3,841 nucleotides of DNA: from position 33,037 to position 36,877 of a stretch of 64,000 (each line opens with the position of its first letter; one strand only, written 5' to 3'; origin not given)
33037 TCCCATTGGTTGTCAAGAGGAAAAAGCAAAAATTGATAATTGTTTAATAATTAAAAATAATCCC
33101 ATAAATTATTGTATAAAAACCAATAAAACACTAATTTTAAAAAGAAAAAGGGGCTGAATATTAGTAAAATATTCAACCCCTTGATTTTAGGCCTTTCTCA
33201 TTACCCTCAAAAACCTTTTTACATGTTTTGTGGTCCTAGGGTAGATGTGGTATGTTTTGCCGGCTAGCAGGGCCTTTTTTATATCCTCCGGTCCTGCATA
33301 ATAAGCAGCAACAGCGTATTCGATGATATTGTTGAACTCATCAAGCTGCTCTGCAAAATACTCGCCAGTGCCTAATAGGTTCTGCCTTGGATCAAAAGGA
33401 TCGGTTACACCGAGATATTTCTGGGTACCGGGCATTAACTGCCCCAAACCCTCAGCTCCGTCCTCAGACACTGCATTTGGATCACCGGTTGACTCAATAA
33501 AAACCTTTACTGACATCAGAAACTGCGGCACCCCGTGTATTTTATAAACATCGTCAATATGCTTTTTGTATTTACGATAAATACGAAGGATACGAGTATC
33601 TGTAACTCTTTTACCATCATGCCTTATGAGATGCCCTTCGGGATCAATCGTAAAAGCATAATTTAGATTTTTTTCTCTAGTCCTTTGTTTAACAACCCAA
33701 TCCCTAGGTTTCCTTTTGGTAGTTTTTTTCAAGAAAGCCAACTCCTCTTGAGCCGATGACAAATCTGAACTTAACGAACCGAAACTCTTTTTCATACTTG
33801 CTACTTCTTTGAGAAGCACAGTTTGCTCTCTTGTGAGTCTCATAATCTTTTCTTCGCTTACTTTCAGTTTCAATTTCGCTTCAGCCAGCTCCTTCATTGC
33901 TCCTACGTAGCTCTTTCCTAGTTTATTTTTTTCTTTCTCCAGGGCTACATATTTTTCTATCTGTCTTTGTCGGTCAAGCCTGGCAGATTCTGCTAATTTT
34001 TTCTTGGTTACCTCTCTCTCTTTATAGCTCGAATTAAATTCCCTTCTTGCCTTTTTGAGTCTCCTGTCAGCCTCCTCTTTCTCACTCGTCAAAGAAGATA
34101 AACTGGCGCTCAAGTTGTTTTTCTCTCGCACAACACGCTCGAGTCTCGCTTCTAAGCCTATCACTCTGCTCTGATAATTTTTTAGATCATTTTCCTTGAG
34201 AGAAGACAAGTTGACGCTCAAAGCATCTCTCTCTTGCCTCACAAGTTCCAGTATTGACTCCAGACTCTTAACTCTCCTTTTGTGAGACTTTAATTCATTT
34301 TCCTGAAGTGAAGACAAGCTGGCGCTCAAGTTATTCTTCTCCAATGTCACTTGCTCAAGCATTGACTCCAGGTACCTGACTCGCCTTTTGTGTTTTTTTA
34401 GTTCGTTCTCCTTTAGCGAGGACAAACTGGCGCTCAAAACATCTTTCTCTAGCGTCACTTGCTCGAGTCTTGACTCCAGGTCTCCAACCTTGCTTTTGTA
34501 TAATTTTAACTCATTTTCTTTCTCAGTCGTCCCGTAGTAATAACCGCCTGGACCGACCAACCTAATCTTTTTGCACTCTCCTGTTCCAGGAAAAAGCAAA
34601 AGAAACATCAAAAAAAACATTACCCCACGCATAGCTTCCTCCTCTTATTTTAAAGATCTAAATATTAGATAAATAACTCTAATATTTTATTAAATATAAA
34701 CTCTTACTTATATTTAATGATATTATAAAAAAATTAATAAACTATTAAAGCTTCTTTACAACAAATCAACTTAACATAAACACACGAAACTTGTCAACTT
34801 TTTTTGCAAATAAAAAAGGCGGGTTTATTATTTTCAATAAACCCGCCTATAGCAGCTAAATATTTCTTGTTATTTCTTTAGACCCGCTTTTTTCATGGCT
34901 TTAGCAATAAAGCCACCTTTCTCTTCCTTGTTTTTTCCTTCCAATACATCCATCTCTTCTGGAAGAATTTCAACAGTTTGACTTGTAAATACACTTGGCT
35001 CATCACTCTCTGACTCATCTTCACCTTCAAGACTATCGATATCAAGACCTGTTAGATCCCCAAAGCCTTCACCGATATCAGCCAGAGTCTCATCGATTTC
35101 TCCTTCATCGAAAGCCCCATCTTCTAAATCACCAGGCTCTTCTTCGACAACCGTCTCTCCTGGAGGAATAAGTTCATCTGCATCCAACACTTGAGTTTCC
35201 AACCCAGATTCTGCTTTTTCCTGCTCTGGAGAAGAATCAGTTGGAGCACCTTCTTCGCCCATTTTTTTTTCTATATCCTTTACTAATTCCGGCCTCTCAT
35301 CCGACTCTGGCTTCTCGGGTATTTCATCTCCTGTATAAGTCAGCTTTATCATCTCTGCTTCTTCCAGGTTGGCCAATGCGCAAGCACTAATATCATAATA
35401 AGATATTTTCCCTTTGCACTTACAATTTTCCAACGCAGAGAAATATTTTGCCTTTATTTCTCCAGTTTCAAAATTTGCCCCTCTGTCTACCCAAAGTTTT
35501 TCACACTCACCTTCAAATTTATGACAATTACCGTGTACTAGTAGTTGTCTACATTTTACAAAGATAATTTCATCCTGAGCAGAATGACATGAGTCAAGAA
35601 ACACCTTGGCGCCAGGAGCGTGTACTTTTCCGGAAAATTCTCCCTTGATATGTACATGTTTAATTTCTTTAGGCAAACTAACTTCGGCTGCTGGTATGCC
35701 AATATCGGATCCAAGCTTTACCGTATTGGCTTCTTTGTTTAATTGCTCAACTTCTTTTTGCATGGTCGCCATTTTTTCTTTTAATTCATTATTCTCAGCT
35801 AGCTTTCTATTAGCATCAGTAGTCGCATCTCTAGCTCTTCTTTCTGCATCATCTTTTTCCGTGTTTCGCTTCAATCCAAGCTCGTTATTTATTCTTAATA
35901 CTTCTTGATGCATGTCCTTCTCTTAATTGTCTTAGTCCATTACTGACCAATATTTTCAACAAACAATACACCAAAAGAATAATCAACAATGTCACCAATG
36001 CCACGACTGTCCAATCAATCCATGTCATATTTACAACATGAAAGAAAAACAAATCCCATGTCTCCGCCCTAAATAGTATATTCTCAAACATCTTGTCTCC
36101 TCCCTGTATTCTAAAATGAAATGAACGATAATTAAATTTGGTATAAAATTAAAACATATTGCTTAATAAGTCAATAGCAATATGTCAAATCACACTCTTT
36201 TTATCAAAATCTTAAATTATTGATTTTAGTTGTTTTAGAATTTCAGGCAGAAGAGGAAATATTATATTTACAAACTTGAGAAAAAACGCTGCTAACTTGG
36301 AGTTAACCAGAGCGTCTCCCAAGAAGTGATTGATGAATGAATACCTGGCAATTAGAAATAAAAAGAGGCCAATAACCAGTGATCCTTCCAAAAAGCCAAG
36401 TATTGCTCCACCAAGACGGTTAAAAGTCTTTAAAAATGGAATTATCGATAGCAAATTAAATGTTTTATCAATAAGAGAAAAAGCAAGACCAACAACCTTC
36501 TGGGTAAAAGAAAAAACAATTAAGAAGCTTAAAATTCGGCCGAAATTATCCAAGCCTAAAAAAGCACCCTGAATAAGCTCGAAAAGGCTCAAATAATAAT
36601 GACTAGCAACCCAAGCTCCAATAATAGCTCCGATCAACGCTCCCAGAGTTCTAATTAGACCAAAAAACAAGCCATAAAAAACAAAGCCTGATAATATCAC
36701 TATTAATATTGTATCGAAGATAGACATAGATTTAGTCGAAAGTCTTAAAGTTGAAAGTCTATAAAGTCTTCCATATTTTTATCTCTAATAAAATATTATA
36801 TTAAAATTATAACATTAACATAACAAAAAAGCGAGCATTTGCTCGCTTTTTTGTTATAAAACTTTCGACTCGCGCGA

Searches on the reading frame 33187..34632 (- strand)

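Call 17: search_protein_families(library=pfam, proteins=[window:33187-34632:-], max_evalue=0.001)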
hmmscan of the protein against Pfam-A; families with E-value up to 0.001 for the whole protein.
window:33187-34632:- (481 aa): 2 families
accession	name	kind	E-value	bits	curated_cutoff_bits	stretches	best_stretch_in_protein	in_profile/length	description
PF01464.25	SLT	-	3.9e-13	49.4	21.3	1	377-456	21-106/117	Transglycosylase SLT domain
PF17675.6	APG6_N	-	0.00023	22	45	0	122-223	12-113/132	Apg6 coiled-coil region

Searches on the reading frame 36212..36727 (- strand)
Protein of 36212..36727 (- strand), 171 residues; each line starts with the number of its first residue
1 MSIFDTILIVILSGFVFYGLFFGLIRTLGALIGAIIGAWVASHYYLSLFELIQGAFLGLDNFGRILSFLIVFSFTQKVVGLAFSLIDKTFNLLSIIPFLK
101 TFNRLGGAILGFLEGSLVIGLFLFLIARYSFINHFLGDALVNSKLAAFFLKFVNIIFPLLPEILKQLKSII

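Call 17: search_protein_families(library=pfam, proteins=[window:36212-36727:-], max_evalue=0.001)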
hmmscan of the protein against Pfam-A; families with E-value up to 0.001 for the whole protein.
window:36212-36727:- (171 aa): 1 family
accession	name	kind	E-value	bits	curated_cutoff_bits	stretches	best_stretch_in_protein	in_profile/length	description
PF02674.22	Colicin_V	-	1.8e-17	64.1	29.3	1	4-151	1-141/144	Colicin V production protein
